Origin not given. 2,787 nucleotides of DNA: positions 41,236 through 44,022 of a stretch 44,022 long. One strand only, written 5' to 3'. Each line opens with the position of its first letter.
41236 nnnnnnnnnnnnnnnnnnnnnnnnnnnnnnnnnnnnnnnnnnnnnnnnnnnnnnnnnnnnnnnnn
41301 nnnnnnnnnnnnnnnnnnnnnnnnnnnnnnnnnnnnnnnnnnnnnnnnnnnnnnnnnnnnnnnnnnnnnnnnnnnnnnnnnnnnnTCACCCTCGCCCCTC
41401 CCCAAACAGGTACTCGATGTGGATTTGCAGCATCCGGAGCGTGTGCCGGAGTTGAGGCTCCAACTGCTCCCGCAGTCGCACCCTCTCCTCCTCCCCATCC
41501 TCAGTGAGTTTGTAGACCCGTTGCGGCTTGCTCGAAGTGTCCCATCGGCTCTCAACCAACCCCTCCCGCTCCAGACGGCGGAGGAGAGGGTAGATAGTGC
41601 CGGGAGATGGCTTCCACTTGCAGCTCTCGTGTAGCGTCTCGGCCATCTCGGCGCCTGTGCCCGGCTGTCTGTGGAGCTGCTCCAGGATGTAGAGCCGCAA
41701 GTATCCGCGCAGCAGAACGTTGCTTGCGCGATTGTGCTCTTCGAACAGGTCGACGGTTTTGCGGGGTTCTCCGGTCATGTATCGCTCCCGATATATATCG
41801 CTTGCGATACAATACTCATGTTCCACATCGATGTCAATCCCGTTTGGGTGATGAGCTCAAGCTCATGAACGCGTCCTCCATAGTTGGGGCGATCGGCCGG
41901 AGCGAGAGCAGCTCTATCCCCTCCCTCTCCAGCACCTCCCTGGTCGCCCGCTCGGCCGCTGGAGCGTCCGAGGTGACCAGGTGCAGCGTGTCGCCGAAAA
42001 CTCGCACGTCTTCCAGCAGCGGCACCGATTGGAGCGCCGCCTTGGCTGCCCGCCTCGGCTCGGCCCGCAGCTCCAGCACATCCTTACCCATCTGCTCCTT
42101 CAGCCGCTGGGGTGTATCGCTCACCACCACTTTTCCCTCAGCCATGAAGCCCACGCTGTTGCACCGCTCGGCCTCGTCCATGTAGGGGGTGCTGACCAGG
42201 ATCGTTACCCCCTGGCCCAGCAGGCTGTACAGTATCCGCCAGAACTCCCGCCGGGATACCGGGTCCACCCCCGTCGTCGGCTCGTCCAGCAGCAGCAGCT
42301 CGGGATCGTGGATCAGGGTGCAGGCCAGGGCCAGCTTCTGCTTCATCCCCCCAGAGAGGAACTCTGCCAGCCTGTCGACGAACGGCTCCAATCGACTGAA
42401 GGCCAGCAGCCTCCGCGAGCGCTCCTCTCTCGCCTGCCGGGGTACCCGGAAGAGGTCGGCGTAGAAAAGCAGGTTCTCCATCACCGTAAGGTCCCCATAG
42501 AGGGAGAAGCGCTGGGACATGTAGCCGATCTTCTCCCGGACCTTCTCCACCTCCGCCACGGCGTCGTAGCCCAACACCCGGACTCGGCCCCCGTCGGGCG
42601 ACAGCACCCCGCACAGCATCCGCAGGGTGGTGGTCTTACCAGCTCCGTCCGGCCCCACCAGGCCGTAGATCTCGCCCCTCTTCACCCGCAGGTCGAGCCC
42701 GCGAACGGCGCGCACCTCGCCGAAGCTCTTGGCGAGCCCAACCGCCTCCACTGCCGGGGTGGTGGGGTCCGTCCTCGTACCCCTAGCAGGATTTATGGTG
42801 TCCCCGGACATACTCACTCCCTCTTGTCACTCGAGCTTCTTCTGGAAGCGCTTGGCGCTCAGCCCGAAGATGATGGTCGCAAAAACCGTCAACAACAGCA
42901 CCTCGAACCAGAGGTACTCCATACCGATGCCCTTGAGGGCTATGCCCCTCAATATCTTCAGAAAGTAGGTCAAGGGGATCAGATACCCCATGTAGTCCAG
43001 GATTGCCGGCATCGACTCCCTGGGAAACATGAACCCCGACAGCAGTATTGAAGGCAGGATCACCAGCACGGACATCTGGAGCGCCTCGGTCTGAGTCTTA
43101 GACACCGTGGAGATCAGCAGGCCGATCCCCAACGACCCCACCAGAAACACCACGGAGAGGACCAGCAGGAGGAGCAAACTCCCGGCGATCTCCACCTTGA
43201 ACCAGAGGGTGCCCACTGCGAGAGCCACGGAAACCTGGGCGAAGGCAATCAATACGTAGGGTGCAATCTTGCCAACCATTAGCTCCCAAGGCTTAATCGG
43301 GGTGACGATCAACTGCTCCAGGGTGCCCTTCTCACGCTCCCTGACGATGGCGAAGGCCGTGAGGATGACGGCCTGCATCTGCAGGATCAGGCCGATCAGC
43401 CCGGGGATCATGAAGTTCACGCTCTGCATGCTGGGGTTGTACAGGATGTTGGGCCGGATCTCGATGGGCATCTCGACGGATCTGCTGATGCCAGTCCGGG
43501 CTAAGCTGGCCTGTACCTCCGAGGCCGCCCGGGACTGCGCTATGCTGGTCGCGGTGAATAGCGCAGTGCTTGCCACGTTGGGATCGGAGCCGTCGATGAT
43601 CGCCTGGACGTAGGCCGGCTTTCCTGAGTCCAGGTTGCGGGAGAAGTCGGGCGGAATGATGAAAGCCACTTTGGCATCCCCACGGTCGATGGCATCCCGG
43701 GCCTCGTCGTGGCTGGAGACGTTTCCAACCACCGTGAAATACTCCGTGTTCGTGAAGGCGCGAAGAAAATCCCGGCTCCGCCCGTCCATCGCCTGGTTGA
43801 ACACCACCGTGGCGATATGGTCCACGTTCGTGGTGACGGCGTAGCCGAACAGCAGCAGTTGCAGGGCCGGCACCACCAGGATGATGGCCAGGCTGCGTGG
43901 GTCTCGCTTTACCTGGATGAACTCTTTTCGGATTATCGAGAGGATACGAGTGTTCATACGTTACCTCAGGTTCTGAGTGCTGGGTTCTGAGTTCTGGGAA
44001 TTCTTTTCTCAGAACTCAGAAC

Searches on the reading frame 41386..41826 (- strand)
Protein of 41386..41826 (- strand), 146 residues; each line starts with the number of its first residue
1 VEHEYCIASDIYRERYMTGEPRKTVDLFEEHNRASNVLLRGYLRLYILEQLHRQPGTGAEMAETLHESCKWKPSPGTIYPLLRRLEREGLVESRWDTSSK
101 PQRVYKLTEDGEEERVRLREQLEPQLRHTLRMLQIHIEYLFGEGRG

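Call 58: search_protein_families(library=pfam, proteins=[window:41386-41826:-], max_evalue=0.01)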
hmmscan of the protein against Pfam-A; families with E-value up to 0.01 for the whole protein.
window:41386-41826:- (146 aa): 4 families
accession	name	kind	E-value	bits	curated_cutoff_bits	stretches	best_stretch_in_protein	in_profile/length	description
PF03551.20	PadR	-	1.1e-18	67.4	27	1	47-114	1-72/75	Transcriptional regulator PadR-like family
PF02334.22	RTP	-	0.00084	20.2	26.7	1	40-137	7-109/113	Replication terminator protein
PF13565.12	HTH_32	-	0.0017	19.3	33.7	0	77-141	1-60/73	Homeodomain-like domain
PF22194.2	F-93_WHD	-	0.0052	17.3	28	1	54-111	10-62/62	F-93, winged-helix domain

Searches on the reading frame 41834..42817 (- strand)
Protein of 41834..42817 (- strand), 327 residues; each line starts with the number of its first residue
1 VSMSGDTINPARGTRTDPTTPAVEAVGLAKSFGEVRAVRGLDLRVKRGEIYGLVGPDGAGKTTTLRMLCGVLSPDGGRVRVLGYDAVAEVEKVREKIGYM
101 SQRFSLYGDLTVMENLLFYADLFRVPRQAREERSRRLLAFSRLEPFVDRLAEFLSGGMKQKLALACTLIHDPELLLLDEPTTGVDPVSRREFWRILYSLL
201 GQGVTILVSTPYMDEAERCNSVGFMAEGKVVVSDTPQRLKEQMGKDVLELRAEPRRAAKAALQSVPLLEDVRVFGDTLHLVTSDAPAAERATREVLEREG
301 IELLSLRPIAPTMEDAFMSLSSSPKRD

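Call 58: search_protein_families(library=pfam, proteins=[window:41834-42817:-], max_evalue=0.01)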
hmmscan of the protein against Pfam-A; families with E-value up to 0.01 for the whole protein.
window:41834-42817:- (327 aa): 4 families
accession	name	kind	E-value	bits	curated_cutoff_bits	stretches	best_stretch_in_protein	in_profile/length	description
PF00005.33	ABC_tran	-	4.7e-31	108.6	25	1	39-182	2-137/137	ABC transporter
PF13304.12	AAA_21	-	4.6e-09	37.2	27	1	154-210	238-297/304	AAA domain, putative AbiEii toxin, Type IV TA system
PF13732.12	DrrA1-3_C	-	3.1e-05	25.1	27.4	1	235-319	2-79/81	ATP-binding protein DrrA1-3-like, C-terminal domain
PF13604.12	AAA_30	-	0.00024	21.3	27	1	50-101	20-70/191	AAA domain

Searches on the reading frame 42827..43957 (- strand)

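Call 58: search_protein_families(library=pfam, proteins=[window:42827-43957:-], max_evalue=0.01)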
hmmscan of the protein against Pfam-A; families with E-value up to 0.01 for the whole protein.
window:42827-43957:- (376 aa): 4 families
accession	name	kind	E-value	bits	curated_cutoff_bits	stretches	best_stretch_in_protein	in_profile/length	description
PF12698.13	ABC2_membrane_3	-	2.3e-52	178.7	31.6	1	22-368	3-346/347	ABC-2 family transporter protein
PF01061.29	ABC2_membrane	-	4.5e-30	105.2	26.9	1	179-339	46-209/211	ABC-2 type transporter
PF12679.13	ABC2_membrane_2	-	3.6e-17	63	27.2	1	7-374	2-281/283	ABC-2 family transporter protein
PF12730.13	ABC2_membrane_4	-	0.00018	22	27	1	186-289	54-165/179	ABC-2 family transporter protein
